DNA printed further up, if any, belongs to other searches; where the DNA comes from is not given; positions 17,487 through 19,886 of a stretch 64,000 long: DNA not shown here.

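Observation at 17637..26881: A compact glycyl-radical enzyme and its minimal activase are the last genes of an araA/sugar-ABC operon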

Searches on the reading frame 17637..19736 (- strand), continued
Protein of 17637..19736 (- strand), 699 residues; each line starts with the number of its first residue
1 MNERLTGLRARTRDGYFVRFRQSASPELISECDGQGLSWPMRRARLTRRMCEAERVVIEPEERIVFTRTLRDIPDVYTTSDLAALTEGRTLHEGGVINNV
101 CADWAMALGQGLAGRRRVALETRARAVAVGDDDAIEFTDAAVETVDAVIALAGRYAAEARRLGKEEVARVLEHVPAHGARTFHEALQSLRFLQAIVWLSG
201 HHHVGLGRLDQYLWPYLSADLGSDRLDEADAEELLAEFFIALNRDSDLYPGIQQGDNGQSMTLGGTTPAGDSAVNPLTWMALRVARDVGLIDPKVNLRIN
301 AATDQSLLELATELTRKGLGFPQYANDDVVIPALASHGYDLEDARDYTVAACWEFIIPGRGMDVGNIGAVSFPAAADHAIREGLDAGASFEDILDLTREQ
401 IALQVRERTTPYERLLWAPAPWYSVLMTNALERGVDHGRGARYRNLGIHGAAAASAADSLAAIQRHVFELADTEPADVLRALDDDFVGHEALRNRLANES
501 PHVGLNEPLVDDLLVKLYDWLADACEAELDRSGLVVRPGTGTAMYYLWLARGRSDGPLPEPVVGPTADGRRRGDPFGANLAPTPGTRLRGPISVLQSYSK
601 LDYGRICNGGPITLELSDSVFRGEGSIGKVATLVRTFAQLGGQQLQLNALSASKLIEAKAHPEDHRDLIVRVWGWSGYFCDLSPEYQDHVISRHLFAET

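Call 57: predict_structure(alignment_id=A2)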
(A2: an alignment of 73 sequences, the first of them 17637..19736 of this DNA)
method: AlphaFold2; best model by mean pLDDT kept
length: 699 residues; sequences in the alignment: 73
mean_pLDDT: 86.5   pTM: 0.89
mean pLDDT of the five models: 86.5, 85.4, 85.0, 83.5, 81.5
residues with pLDDT >= 90: 395; 70-90: 224; 50-70: 58; < 50: 22
segments of 3 or more residues with pLDDT < 50: 250-257, 552-559, 697-699
pLDDT, mean of each block of 10 residues (from residue 1): 92 89 91 95 96 94 89 90 91 71 91 98 98 97 98 98 96 98 97 88 78 97 96 96 77 49 92 96 91 88 94 75 88 89 87 72 70 92 97 98 92 88 90 85 82 92 98 97 96 94 93 96 94 88 53 47 81 75 82 90 80 73 82 93 82 83 78 63 71 56
secondary structure, 60 per line:
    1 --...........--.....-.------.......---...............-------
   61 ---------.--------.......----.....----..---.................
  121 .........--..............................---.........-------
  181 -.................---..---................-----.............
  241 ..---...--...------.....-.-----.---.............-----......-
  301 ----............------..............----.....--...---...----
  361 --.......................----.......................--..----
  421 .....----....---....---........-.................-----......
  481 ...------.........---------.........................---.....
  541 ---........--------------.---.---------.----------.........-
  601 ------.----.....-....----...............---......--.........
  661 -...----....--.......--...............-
elements in order (helices of 4 or more, strands of 3 or more residues): H3-13 H16-20 H29-35 H39-53 H79-85 H104-129 H132-161 H165-173 H182-198 H209-222 H228-242 E260-264 H276-288 E294-299 H305-316 E323-326 H327-336 H341-345 E348-350 E354-356 E363-371 H372-385 H390-412 H421-425 H430-433 H437-440 E444-451 H453-469 H475-483 H490-498 H508-532 E536-540 H544-551 H591-599 E612-616 H618-621 H626-640 E644-649 H652-660 E669-672 E675-678 H684-698
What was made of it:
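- The family-invariant loop 250-257 is the least confident part of the model (call 57).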

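Call 59: search_protein_representatives(alignment_id=A2)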
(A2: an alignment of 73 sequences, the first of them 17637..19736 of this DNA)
Query: 73 sequences, 696 profile positions. Proteins with E-value up to 0.001 (for the whole library): 8487; up to 1e-10: 4693; up to 1e-30: 2186. The best 150 are listed.
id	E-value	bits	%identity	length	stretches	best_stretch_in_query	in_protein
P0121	2.1e-254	862.3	-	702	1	2-693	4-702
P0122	1.7e-233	793.2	-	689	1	1-694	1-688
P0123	5.4e-226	768.3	-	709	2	95-693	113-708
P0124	7.6e-225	764.6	-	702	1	1-694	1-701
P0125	2.2e-224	763.1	-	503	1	189-695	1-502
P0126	6.0e-222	755.0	-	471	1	1-471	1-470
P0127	4.5e-220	748.8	-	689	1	1-694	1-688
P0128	3.6e-214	729.3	-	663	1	7-694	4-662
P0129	3.6e-209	712.8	-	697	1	1-691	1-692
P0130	1.7e-205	700.6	-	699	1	3-694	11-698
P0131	1.0e-204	698.0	-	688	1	1-691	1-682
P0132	4.4e-204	695.9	-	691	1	2-694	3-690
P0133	1.6e-202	690.8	-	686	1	1-694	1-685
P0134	4.9e-194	662.7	-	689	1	8-691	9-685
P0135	9.8e-191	651.8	-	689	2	5-450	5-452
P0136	6.2e-189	645.9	-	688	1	1-693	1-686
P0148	5.1e-161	553.6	-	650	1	99-694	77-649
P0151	1.5e-159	548.7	-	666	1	95-694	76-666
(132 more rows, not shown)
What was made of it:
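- Canonical GREs of 770-810 aa score about 330 bits (call 59).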

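Call 60: fold_search(model_id=the predicted structure, library=pdb)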
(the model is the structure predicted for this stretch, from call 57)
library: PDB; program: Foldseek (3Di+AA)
matches with E <= 10: 292; with E <= 0.001: 91
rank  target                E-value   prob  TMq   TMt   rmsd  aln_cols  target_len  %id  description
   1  8yjo_A                6.0e-39  1.00  0.82  0.76   5.4       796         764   26  Structure of E. coli glycyl radical enzyme PflD with bound malonate (released 2024-10-02)
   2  9rcp_B                4.7e-38  1.00  0.82  0.73   4.5       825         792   25  1,2-propanediol dehydratase with 0.1 % 1,3-propanediol additive (released 2025-06-11)
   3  5fau_A                7.9e-38  1.00  0.81  0.72   5.6       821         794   22  wild-type choline TMA lyase in complex with choline (released 2016-09-28)
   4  1r8w_A                1.0e-37  1.00  0.85  0.76   4.3       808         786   25  Native structure of the B12-independent glycerol dehydratase from clostridium butyricum (released 2004-06-01)
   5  9rco_A                1.0e-37  1.00  0.82  0.72   5.4       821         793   24  1,2-propanediol dehydratase with 0.1 % glycerol additive (released 2025-06-11)
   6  5kdp_A                1.5e-37  1.00  0.82  0.71   5.3       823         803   22  E491A mutant of choline TMA-lyase (released 2016-09-28)
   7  6nd3_D                1.5e-37  1.00  0.81  0.72   5.3       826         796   22  wild-type choline TMA lyase in complex with betaine aldehyde (released 2019-01-16)
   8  8id0                  1.7e-37  1.00  0.83  0.76   5.1       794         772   24  Crystal structure of PflD bound to 1,5-anhydromannitol-6-phosphate in Streptococcus dysgalactiae subsp. equisimilis (released 2024-10-02)
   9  5fay_A                1.8e-37  1.00  0.83  0.72   5.1       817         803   22  Y208F mutant of choline TMA-lyase (released 2016-09-28)
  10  5faw_A                2.0e-37  1.00  0.81  0.71   5.3       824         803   22  T502A mutant of choline TMA-lyase (released 2016-09-28)
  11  5fau_B                3.2e-37  1.00  0.81  0.72   5.4       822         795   22  wild-type choline TMA lyase in complex with choline (released 2016-09-28)
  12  9ht9_A                4.4e-37  1.00  0.82  0.72   5.3       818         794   22  CutC in complex with inhibitor1 (released 2026-01-14)
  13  6vue_A                6.7e-37  1.00  0.82  0.72   5.2       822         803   22  wild-type choline TMA lyase in complex with 1-methyl-1,2,3,6-tetrahydropyridin-3-ol (released 2020-11-04)
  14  9r0v_A                8.9e-37  1.00  0.83  0.73   5.2       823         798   22  CutC IN COMPLEX WITH Inhibitor (released 2026-02-11)
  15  9rcp_C                8.9e-37  1.00  0.82  0.73   5.4       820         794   24  1,2-propanediol dehydratase with 0.1 % 1,3-propanediol additive (released 2025-06-11)
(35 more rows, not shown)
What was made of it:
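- On Glycyl radical enzyme superfamily (PFL-like): The model superposes on GRE structures with a query-normalised TM-score of 0.81-0.85 (call 60).
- It superposes on all Cys-x-Glu GREs with a query-normalised TM-score of 0.81-0.85 (calls 57, 60). Propanediol and glycerol dehydratases rank among the top structural matches (call 60).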

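Call 63: search_protein_families(library=pfam, proteins=[L069:3534-4547:+, L038:15010-15780:+, L022:4665-5777:+, L006:12543-13421:+, L009:3607-4302:-, L041:17938-20664:+, L028:3571-4458:+, L073:6277-7773:+, L018:7451-8926:-, L059:8486-9547:-], max_evalue=0.00001)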
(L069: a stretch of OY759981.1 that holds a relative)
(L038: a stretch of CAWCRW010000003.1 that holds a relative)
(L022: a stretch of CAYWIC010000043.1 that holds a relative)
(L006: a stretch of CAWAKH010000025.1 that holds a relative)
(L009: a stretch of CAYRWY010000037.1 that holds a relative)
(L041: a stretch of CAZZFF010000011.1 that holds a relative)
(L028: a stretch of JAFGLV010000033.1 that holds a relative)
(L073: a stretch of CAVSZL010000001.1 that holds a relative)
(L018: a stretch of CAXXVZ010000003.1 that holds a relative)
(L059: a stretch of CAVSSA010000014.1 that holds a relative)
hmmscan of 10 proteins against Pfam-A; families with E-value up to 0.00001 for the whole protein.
L069:3534-4547:+ (337 aa): 1 family
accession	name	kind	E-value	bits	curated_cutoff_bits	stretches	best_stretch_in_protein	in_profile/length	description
PF01263.26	Aldose_epim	-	7.2e-88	295.3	27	1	4-332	2-298/299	Aldose 1-epimerase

L038:15010-15780:+ (256 aa): 4 families
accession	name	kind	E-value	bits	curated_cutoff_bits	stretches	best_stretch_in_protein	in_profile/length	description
PF13561.12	adh_short_C2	-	7.6e-56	189.8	27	1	14-254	1-236/236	Enoyl-(Acyl carrier protein) reductase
PF00106.31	adh_short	-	2.5e-48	164.6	26.6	1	8-200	1-192/195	short chain dehydrogenase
PF08659.16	KR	-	1.1e-12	48.6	22.6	1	11-172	4-164/180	KR domain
PF23441.1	SDR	-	1e-10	41.9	27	1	5-252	5-254/258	SDR-like rossmann domain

L022:4665-5777:+ (370 aa): 0 families

L006:12543-13421:+ (292 aa): 0 families

L009:3607-4302:- (231 aa): 2 families
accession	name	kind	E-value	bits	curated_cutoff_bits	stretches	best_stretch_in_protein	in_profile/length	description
PF00486.34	Trans_reg_C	-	1.1e-28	99.6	26.2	1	149-225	1-77/77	Transcriptional regulatory protein, C terminal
PF00072.30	Response_reg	-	5e-27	94.7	30.2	1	4-113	1-111/111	Response regulator receiver domain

L041:17938-20664:+ (908 aa): 7 families
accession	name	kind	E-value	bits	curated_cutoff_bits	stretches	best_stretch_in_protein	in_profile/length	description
PF18565.7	Glyco_hydro2_C5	-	4.4e-33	113.7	32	1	803-903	3-102/103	Glycoside hydrolase family 2 C-terminal domain 5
PF02836.23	Glyco_hydro_2_C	-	2.3e-28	99.7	21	1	379-532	8-163/302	Glycosyl hydrolases family 2, TIM barrel domain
PF16355.11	DUF4982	-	4.7e-25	87.8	23.9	1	718-788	1-61/61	Domain of unknown function (DUF4982)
PF00703.27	Glyco_hydro_2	-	6.2e-17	62.8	23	1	252-369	2-109/109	Glycosyl hydrolases family 2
PF02837.24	Glyco_hydro_2_N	-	1.2e-12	48.6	28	1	123-247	33-167/169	Glycosyl hydrolases family 2, sugar binding domain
PF22666.2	Glyco_hydro_2_N2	-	7.5e-08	33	27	1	158-229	51-122/167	Glycosyl hydrolase 2 galactose-binding domain-like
PF21467.3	BetaGal_gal-bd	-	6.8e-06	26.6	27.3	0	157-205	2-50/62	Beta-galactosidase, galactose-binding domain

L028:3571-4458:+ (295 aa): 1 family
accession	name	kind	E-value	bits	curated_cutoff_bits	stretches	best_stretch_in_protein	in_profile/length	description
PF07963.17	N_methyl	-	7.6e-08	32.1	21.2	1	38-62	2-26/27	Prokaryotic N-terminal methylation motif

L073:6277-7773:+ (498 aa): 2 families
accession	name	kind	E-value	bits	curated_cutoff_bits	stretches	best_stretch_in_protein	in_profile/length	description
PF00370.27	FGGY_N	-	8.8e-46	156.9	28.8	1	3-244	2-245/245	FGGY family of carbohydrate kinases, N-terminal domain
PF02782.22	FGGY_C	-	7.4e-19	68.7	27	1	301-448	46-196/198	FGGY family of carbohydrate kinases, C-terminal domain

L018:7451-8926:- (491 aa): 2 families
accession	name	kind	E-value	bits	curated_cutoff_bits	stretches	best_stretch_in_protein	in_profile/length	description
PF07364.17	DUF1485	-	7.8e-74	249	22.8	1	2-287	1-288/290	Metallopeptidase family M81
PF07171.17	MlrC_C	-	5.7e-52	176.9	27.2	1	298-473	1-178/178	MlrC C-terminus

L059:8486-9547:- (353 aa): 0 families
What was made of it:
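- Aldose 1-epimerase lies beside GH51-MFS-AE-GRE (MFS = sugar-porter transporter) in the distant clade (call 63).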
